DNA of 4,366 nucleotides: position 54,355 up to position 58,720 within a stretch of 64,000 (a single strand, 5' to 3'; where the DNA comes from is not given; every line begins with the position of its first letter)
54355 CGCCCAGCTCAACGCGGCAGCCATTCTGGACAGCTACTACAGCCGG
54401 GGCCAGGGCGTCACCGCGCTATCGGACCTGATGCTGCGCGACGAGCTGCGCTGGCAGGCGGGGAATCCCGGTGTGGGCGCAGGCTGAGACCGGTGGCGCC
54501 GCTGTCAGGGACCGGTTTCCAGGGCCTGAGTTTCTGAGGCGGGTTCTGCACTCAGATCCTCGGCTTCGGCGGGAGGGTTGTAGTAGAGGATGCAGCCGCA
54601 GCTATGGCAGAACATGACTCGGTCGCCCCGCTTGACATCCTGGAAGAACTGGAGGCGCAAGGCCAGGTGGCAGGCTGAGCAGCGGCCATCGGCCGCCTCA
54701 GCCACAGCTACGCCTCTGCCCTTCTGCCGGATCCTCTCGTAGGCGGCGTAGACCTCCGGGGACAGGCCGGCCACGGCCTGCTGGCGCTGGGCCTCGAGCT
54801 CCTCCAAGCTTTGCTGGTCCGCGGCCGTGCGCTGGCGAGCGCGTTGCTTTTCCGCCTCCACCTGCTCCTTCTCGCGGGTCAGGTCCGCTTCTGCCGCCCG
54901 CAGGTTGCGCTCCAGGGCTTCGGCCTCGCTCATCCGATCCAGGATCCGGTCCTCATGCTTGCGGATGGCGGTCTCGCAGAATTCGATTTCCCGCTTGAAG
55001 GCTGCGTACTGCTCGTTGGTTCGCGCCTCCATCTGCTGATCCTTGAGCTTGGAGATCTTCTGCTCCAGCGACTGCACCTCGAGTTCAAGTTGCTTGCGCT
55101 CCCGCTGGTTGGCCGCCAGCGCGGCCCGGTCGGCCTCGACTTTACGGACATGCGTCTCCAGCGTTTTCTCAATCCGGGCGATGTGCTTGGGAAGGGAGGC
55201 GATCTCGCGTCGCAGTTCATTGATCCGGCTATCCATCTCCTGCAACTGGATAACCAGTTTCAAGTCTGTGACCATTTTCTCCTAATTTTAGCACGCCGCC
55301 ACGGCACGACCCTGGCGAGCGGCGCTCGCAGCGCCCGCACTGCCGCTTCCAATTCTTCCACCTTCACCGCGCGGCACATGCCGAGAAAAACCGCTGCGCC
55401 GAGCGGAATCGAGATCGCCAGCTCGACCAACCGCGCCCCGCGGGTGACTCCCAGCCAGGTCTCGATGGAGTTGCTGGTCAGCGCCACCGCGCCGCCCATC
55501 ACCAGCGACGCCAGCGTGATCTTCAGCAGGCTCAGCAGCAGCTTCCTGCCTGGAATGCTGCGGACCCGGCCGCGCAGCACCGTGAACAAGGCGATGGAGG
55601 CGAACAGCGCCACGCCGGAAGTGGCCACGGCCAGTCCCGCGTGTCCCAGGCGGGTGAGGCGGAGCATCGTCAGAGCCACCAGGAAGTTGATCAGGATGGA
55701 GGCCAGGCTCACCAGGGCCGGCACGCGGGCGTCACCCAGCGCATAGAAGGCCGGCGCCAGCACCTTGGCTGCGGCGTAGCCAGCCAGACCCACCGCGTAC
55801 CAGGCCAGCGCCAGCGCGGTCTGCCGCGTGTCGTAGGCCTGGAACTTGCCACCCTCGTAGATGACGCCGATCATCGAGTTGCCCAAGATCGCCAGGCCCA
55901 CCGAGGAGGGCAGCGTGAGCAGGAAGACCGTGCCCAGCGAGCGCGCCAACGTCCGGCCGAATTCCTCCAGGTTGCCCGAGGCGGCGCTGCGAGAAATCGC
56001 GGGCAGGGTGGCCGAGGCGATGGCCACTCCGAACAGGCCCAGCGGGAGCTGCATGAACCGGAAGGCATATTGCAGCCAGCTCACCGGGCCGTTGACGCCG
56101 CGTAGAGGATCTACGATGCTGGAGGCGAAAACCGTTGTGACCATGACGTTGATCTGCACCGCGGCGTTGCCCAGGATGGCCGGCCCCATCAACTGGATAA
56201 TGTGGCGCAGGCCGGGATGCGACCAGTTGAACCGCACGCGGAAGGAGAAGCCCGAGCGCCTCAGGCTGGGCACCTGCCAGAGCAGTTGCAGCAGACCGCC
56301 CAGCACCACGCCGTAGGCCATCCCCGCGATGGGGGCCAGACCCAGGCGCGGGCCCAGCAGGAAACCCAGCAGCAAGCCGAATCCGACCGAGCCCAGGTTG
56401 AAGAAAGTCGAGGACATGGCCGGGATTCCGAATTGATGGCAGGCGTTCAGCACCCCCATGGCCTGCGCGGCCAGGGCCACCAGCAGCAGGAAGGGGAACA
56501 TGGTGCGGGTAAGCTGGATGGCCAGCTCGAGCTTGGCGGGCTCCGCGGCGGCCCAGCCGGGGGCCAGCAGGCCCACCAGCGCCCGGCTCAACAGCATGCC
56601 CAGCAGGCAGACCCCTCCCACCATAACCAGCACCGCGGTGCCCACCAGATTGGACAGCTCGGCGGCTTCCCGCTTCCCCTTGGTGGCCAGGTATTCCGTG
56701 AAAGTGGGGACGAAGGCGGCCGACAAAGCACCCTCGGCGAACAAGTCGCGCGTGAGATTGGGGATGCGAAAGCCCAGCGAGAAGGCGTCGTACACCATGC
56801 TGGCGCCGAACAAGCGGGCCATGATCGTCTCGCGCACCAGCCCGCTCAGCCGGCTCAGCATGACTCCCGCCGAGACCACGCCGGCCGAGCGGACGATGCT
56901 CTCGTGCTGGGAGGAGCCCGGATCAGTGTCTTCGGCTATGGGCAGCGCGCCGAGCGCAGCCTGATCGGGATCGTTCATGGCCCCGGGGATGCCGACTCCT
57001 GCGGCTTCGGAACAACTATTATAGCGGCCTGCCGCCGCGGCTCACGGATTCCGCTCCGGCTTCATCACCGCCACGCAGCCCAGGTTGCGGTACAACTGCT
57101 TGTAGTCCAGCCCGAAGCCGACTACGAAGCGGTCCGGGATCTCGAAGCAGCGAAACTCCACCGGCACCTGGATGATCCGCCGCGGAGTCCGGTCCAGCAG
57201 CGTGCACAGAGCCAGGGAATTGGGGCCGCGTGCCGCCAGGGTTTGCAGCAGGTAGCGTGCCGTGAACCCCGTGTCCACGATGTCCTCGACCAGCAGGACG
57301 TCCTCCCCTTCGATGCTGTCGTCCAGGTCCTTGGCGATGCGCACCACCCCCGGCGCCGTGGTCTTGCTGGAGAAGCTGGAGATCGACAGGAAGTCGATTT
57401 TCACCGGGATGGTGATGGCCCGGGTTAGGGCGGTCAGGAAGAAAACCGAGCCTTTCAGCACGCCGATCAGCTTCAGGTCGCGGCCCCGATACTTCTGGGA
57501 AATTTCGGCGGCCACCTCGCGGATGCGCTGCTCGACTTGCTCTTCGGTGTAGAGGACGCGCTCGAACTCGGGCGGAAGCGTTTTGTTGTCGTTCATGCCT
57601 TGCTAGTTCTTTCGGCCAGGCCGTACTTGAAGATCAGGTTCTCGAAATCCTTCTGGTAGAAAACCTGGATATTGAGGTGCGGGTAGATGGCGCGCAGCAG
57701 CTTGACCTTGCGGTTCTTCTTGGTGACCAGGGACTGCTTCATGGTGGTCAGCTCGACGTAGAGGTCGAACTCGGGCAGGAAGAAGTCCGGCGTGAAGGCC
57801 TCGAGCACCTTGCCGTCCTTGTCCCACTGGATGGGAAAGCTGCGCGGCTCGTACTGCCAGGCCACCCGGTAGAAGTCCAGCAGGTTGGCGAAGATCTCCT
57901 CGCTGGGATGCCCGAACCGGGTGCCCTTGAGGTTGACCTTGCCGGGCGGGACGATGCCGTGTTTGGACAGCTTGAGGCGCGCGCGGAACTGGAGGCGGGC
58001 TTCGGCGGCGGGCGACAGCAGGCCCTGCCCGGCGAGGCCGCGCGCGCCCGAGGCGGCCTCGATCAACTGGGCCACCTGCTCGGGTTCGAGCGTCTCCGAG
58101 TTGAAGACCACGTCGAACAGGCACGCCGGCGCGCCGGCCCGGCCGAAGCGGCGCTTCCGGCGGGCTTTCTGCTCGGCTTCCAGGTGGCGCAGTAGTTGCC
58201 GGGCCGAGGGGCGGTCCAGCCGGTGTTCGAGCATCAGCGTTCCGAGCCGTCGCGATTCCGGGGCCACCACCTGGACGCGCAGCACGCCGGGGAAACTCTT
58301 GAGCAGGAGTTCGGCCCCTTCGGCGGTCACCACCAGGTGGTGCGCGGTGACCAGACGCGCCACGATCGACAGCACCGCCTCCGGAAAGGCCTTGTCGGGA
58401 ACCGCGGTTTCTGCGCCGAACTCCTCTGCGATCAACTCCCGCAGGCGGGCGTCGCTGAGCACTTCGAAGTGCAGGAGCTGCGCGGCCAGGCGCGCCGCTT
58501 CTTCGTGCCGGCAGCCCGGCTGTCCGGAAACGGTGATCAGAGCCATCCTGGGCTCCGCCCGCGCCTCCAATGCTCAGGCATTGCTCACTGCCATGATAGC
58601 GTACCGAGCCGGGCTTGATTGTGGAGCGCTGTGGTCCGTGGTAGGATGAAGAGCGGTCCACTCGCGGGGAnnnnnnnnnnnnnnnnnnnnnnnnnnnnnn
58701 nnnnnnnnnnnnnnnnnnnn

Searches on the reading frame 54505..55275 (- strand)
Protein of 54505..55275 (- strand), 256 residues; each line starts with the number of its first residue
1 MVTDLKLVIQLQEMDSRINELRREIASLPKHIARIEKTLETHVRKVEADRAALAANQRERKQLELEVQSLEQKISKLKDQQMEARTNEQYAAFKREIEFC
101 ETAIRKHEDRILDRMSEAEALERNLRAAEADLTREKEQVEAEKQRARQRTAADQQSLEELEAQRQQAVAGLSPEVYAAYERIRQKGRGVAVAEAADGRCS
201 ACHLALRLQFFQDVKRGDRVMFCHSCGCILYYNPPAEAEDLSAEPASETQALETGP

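Call 21: search_protein_families(library=pfam, proteins=[window:54505-55275:-], max_evalue=0.001)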
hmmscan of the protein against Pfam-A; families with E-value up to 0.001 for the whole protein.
window:54505-55275:- (256 aa): 3 families
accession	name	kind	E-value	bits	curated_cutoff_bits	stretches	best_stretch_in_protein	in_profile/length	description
PF24481.2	CT398_CC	-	6.4e-10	39.6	27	1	11-186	1-179/180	CT398-like coiled coil hairpin domain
PF02591.20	Zn_ribbon_9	-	3.4e-09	37.1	29.1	1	198-230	1-33/33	C4-type zinc ribbon domain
PF09728.14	Taxilin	-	0.00079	19.1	30.3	1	19-79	234-294/302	Myosin-like coiled-coil protein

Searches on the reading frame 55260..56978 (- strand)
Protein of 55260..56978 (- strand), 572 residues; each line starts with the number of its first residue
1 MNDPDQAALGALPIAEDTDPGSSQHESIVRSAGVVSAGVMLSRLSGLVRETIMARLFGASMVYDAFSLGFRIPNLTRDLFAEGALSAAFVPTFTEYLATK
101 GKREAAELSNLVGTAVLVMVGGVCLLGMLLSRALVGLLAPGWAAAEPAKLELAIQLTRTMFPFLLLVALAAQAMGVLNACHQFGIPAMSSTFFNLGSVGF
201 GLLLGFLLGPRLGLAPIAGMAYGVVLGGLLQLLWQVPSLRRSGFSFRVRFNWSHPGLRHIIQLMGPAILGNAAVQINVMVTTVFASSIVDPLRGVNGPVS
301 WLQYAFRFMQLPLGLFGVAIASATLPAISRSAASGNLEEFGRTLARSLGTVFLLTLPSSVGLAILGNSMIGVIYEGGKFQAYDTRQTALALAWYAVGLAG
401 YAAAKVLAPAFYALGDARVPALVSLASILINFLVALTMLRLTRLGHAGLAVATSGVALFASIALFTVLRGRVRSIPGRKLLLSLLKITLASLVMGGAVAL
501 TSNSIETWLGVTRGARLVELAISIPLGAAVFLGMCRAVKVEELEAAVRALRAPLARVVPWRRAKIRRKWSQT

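Call 21: search_protein_families(library=pfam, proteins=[window:55260-56978:-], max_evalue=0.001)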
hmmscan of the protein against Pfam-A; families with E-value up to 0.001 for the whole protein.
window:55260-56978:- (572 aa): 1 family
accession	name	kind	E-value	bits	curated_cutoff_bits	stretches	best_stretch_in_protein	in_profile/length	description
PF03023.19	MurJ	-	6.7e-113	378.1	27.4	1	53-509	1-441/451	Lipid II flippase MurJ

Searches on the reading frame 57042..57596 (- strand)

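Call 21: search_protein_families(library=pfam, proteins=[window:57042-57596:-], max_evalue=0.001)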
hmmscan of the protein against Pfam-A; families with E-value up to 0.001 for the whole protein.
window:57042-57596:- (184 aa): 1 family
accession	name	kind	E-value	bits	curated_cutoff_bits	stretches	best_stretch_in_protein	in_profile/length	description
PF00156.33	Pribosyltran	-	1.1e-23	83.8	26.3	1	16-166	6-158/158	Phosphoribosyl transferase domain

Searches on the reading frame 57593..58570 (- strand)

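Call 21: search_protein_families(library=pfam, proteins=[window:57593-58570:-], max_evalue=0.001)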
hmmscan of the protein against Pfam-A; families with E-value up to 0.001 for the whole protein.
window:57593-58570:- (325 aa): 1 family
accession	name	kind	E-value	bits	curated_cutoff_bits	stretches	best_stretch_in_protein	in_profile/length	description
PF13189.12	Cytidylate_kin2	-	1.3e-13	52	28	1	69-159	85-175/176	Cytidylate kinase-like family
